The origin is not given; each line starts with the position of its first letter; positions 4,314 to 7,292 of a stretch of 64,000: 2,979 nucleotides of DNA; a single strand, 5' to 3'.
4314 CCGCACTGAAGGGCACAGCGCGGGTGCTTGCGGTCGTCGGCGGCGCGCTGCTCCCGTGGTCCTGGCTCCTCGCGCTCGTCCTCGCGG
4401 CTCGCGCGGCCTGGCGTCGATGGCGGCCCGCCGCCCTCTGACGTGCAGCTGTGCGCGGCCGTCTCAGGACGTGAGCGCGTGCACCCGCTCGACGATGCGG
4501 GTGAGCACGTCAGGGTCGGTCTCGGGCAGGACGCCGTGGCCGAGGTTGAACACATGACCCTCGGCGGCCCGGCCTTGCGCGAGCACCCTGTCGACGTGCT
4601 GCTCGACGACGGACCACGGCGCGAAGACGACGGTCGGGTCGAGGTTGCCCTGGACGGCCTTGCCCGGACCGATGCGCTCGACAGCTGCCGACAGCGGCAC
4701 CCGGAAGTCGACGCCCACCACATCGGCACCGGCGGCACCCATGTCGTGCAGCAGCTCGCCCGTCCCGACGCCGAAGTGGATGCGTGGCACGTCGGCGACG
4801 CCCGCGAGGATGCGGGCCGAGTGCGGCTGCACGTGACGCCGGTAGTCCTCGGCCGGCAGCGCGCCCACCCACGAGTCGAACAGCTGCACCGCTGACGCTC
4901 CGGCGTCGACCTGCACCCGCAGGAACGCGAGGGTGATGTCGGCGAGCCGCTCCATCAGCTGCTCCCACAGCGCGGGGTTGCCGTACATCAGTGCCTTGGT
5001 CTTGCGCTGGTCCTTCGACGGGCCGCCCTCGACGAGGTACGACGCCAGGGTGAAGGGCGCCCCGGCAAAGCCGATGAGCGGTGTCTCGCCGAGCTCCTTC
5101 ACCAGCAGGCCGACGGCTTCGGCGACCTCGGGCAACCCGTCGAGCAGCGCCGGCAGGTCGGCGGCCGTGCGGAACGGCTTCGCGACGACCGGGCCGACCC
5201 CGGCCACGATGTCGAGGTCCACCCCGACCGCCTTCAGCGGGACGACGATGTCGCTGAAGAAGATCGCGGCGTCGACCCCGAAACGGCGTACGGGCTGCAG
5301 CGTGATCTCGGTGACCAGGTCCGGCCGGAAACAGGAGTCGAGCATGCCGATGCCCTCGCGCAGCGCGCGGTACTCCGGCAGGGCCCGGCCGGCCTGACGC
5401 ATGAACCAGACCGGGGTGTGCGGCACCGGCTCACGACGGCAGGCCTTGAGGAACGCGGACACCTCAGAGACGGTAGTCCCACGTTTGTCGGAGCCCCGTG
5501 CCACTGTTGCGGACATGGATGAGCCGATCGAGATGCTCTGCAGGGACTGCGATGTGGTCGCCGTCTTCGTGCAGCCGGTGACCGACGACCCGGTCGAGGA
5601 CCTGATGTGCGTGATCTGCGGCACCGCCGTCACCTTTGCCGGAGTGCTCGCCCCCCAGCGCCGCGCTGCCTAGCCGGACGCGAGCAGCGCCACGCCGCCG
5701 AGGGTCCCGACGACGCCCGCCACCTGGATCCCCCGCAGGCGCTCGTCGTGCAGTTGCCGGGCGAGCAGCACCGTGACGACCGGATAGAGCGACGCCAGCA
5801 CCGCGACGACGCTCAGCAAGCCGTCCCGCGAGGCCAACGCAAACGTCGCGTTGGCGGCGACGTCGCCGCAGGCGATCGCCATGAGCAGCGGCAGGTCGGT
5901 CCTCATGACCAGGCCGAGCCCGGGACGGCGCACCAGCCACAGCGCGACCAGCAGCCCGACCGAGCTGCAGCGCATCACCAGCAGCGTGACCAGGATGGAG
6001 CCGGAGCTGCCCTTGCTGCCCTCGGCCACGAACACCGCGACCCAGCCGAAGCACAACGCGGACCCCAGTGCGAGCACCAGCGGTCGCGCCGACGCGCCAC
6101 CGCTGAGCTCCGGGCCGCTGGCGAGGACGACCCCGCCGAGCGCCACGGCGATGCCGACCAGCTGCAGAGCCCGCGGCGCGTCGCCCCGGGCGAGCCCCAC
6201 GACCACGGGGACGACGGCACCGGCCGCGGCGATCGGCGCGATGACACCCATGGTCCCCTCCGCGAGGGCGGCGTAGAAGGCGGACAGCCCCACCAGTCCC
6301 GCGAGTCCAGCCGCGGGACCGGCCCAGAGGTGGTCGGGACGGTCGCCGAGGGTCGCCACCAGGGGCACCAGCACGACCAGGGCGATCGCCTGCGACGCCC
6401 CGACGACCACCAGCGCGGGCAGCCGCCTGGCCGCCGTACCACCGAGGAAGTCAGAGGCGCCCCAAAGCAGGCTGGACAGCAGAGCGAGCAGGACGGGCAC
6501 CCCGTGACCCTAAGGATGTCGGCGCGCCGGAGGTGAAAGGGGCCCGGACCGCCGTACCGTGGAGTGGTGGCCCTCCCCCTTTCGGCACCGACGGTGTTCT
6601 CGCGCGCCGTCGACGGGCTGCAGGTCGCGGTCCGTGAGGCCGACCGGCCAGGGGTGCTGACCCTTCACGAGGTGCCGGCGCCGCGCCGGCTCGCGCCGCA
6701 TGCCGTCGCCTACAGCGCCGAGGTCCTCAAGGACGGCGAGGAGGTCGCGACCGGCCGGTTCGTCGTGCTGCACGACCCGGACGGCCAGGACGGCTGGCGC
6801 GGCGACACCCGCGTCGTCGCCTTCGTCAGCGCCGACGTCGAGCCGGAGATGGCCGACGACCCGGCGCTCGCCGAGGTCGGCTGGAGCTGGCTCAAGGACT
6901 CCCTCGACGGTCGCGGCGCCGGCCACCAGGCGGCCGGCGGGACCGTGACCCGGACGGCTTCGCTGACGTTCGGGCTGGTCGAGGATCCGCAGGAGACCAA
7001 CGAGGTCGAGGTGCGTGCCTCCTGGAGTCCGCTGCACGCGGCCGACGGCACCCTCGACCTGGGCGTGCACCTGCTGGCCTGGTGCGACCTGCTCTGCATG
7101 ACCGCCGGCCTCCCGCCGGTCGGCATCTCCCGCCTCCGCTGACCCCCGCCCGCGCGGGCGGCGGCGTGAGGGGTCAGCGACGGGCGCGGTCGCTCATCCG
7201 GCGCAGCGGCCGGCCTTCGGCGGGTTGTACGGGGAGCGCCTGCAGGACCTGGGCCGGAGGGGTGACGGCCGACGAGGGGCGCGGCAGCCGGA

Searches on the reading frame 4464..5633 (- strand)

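Call 3: search_protein_families(library=pfam, proteins=[window:4464-5633:-], max_evalue=0.01)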
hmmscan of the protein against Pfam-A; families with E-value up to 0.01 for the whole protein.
window:4464-5633:- (389 aa): 1 family
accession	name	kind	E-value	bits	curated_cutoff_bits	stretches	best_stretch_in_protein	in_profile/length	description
PF01208.23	URO-D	-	2.8e-122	408.5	23.9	1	60-386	5-345/346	Uroporphyrinogen decarboxylase (URO-D)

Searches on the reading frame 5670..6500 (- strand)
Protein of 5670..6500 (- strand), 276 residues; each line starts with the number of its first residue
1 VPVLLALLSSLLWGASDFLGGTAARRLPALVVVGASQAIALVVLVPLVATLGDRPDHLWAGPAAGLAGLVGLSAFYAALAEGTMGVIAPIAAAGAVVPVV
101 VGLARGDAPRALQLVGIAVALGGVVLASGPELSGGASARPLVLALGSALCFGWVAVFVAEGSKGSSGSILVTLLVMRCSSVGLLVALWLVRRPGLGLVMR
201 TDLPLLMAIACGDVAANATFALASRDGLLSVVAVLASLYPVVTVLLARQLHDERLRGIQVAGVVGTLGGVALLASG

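Call 3: search_protein_families(library=pfam, proteins=[window:5670-6500:-], max_evalue=0.01)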
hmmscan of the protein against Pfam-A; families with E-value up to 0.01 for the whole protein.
window:5670-6500:- (276 aa): 1 family
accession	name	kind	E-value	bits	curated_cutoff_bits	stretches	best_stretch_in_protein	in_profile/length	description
PF00892.27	EamA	-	4.3e-17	63.1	28.2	2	141-273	4-133/135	EamA-like transporter family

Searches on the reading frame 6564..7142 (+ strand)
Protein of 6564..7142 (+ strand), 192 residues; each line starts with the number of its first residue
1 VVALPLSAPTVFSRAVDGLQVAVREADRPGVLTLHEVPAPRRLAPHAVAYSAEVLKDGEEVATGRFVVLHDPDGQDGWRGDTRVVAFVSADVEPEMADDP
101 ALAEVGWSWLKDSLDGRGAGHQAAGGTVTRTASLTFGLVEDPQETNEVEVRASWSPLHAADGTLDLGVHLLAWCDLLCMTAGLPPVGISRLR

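Call 3: search_protein_families(library=pfam, proteins=[window:6564-7142:+], max_evalue=0.01)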
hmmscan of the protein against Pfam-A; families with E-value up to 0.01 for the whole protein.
window:6564-7142:+ (192 aa): 1 family
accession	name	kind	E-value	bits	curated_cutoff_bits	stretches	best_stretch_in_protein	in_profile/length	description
PF11452.13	DUF3000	-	9.2e-63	211.3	25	1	9-188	2-174/175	Protein of unknown function (DUF3000)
